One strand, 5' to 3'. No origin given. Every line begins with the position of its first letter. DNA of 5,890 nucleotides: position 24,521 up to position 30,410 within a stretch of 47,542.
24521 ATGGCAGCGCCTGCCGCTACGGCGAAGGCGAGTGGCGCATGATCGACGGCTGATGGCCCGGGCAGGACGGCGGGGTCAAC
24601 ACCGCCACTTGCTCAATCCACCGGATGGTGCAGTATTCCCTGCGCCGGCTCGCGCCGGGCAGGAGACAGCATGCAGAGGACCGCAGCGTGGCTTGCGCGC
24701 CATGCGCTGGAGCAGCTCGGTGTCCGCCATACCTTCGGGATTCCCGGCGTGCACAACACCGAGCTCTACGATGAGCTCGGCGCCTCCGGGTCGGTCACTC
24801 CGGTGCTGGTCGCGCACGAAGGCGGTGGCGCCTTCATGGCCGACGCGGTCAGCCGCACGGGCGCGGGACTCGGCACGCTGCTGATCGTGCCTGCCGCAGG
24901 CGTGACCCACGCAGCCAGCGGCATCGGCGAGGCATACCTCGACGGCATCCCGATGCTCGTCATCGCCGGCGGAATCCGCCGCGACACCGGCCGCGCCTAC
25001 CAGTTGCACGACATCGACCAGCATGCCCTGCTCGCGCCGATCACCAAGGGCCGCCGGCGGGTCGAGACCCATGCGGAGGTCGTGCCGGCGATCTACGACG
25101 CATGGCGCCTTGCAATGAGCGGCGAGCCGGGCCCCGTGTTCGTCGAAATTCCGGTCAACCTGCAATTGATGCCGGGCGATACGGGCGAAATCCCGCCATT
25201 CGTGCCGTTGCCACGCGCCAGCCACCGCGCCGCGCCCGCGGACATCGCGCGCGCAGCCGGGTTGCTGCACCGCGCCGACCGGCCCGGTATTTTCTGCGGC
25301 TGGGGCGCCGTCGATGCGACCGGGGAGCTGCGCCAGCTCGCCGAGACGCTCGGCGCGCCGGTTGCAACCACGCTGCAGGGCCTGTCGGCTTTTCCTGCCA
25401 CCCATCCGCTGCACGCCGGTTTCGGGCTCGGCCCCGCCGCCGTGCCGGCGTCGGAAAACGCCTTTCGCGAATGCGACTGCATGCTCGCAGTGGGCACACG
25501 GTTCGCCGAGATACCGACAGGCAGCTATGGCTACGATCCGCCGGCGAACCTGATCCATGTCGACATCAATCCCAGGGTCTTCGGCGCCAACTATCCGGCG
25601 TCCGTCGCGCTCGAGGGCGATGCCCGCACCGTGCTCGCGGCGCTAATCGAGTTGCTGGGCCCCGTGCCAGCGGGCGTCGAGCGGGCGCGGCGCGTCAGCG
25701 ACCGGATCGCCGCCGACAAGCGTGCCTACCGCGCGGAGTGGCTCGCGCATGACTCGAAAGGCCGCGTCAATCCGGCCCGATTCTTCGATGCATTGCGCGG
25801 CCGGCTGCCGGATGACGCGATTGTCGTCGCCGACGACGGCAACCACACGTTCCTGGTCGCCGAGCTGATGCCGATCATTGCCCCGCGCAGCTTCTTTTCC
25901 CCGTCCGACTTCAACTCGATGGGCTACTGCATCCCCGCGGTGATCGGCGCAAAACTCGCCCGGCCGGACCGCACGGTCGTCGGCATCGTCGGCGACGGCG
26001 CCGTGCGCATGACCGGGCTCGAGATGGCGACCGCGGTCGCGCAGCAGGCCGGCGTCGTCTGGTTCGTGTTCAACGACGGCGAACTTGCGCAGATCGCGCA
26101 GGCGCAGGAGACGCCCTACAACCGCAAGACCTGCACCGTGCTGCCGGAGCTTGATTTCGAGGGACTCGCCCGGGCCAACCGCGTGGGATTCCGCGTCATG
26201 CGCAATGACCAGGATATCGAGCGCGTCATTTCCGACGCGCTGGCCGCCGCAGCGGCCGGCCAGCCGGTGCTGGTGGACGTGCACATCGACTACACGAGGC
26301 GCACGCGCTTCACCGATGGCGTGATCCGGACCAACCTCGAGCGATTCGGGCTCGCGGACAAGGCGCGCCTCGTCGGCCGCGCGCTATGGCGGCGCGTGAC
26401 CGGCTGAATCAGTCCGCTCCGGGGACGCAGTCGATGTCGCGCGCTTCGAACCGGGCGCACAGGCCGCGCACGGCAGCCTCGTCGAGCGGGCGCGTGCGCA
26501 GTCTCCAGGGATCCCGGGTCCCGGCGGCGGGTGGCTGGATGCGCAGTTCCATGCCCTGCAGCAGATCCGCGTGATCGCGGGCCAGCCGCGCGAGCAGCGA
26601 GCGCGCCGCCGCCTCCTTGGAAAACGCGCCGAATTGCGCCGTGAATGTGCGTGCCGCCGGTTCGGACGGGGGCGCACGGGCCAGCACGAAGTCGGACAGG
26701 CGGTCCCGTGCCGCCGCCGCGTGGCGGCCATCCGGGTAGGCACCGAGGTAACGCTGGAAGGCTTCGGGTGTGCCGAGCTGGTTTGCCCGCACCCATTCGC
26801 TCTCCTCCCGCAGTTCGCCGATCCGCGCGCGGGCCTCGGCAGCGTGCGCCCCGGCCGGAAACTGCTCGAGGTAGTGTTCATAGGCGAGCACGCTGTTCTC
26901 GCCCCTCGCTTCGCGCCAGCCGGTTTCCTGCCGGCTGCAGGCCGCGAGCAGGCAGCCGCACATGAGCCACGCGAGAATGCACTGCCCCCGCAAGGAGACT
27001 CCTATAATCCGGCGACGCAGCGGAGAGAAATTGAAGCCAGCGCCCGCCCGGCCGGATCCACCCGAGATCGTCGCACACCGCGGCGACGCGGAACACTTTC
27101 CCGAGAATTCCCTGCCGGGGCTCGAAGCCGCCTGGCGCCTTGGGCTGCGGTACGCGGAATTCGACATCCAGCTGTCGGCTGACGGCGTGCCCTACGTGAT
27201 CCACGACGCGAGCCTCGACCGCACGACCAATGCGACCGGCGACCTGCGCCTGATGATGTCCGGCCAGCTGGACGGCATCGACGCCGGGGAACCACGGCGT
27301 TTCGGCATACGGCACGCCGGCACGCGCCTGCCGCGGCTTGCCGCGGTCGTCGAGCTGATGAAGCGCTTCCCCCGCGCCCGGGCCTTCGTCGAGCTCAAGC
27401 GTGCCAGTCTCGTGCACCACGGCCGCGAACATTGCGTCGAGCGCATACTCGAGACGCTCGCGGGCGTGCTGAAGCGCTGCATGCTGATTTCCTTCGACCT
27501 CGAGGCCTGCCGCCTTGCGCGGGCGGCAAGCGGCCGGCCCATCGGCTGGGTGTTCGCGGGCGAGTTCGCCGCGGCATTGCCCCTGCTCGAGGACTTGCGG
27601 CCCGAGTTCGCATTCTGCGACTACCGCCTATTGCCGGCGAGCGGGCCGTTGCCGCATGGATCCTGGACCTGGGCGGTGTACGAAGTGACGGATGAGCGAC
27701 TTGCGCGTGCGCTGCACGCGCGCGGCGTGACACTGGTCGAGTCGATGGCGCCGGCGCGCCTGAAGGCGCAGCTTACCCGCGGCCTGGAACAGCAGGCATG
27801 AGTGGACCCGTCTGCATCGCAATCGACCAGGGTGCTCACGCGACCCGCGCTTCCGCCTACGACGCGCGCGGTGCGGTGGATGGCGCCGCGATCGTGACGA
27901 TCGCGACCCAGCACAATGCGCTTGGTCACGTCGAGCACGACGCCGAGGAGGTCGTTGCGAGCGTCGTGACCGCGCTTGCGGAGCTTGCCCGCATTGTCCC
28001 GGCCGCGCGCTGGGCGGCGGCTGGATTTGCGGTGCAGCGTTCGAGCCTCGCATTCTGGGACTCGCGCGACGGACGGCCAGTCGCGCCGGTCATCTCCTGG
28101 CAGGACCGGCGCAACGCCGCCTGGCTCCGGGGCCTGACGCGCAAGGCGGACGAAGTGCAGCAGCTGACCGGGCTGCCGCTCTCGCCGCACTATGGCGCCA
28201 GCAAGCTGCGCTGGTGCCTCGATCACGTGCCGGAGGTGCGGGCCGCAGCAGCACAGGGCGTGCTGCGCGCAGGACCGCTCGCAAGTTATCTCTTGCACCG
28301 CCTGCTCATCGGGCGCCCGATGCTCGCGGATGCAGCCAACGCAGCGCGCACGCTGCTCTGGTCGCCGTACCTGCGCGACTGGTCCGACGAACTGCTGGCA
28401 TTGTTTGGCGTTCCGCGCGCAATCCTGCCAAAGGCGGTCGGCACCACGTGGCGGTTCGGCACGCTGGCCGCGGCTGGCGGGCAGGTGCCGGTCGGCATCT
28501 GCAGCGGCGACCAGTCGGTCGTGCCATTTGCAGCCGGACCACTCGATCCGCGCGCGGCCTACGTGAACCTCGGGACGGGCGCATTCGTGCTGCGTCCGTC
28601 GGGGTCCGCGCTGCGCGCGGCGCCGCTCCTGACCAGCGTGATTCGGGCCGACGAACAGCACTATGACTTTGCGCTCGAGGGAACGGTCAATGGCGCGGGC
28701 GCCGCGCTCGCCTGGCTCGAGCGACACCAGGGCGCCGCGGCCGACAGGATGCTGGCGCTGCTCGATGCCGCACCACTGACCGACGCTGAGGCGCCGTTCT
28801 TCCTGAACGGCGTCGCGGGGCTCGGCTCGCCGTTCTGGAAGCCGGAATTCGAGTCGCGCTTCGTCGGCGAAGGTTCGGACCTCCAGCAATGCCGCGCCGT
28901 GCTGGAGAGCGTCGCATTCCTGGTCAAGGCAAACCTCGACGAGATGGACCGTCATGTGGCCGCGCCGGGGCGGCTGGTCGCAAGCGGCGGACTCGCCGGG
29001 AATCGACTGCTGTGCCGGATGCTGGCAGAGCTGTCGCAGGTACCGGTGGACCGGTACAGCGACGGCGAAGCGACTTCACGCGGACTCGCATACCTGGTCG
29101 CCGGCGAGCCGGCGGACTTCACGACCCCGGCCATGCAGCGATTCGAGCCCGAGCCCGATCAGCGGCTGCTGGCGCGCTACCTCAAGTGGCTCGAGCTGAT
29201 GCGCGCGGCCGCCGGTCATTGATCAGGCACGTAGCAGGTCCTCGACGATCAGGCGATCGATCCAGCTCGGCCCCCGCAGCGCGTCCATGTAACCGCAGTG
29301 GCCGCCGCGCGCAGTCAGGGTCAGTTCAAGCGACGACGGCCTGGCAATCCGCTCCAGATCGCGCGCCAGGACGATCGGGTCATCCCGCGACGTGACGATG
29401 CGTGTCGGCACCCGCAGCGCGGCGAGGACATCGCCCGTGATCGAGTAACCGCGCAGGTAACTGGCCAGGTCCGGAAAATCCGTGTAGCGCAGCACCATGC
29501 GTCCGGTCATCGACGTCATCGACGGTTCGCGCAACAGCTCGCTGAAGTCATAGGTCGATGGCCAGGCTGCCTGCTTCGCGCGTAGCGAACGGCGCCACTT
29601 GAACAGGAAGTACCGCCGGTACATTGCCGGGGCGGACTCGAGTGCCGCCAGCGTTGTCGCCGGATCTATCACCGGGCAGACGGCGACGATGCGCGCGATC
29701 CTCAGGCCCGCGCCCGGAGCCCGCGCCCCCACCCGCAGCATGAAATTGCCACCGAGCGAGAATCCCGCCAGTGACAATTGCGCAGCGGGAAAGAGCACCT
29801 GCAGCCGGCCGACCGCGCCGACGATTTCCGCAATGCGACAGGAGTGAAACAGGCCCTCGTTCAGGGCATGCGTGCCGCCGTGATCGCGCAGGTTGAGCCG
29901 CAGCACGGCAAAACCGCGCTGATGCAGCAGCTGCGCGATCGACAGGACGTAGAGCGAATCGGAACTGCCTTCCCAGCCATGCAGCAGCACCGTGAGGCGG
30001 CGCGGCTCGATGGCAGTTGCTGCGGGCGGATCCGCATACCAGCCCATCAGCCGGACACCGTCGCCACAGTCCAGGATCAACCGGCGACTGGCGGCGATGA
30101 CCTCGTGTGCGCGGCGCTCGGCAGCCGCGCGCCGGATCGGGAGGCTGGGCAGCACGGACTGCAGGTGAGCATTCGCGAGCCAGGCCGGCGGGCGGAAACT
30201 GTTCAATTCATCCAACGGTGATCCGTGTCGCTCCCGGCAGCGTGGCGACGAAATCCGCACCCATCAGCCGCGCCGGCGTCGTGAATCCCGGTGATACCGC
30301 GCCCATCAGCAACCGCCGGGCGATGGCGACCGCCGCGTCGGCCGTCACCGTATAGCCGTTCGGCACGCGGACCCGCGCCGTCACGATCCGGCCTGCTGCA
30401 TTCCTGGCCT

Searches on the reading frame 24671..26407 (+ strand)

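Call 80: search_protein_families(library=pfam, proteins=[window:24671-26407:+], max_evalue=0.00001)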
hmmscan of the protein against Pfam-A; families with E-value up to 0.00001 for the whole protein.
window:24671-26407:+ (578 aa): 3 families
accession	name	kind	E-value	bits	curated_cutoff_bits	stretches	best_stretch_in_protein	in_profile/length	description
PF00205.28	TPP_enzyme_M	-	1.6e-36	125.5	30.4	1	192-325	1-137/137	Thiamine pyrophosphate enzyme, central domain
PF02775.26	TPP_enzyme_C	-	2.8e-30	105.6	21.9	1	390-537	3-151/151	Thiamine pyrophosphate enzyme, C-terminal TPP binding domain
PF02776.23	TPP_enzyme_N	-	1.8e-25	89.5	26.8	1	11-119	9-118/119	Thiamine pyrophosphate enzyme, N-terminal TPP binding domain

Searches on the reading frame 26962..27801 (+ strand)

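Call 80: search_protein_families(library=pfam, proteins=[window:26962-27801:+], max_evalue=0.00001)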
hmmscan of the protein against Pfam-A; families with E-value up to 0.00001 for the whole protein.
window:26962-27801:+ (279 aa): 1 family
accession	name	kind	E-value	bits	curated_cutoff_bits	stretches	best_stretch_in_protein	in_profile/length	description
PF03009.23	GDPD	-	5.3e-22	79.6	23.6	1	39-207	1-176/244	Glycerophosphoryl diester phosphodiesterase family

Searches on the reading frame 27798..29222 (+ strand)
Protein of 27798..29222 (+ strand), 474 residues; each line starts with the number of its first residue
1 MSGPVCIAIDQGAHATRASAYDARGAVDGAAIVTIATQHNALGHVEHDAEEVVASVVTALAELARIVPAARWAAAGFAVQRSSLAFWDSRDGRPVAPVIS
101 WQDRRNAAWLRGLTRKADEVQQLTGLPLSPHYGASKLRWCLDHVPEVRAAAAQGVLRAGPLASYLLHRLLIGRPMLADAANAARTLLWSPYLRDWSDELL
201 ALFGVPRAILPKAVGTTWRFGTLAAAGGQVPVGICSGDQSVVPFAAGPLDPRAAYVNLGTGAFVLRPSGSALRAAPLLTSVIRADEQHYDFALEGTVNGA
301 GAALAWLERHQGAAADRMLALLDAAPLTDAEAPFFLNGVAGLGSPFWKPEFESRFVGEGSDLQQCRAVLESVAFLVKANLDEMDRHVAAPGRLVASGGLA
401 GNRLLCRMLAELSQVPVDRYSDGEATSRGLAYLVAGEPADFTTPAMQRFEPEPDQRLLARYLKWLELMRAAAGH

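Call 80: search_protein_families(library=pfam, proteins=[window:27798-29222:+], max_evalue=0.00001)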
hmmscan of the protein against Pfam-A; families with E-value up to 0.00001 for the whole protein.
window:27798-29222:+ (474 aa): 2 families
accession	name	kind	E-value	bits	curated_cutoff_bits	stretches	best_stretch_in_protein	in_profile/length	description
PF00370.27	FGGY_N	-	7.6e-37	127.6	28.8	1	6-241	2-241/245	FGGY family of carbohydrate kinases, N-terminal domain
PF02782.22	FGGY_C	-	2.1e-25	90.1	27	1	254-434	1-194/198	FGGY family of carbohydrate kinases, C-terminal domain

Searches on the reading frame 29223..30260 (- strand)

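Call 80: search_protein_families(library=pfam, proteins=[window:29223-30260:-], max_evalue=0.00001)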
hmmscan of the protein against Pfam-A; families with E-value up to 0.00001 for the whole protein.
window:29223-30260:- (345 aa): 3 families
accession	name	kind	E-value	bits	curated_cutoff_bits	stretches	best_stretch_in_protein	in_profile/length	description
PF00561.26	Abhydrolase_1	-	3.5e-14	53.5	25.8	1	91-326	4-243/245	alpha/beta hydrolase fold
PF12697.13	Abhydrolase_6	-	1.9e-12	48.8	26.3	1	91-325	2-208/217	Alpha/beta hydrolase family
PF12146.15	Hydrolase_4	-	8.4e-09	35.5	27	1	85-307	2-215/239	Serine aminopeptidase, S33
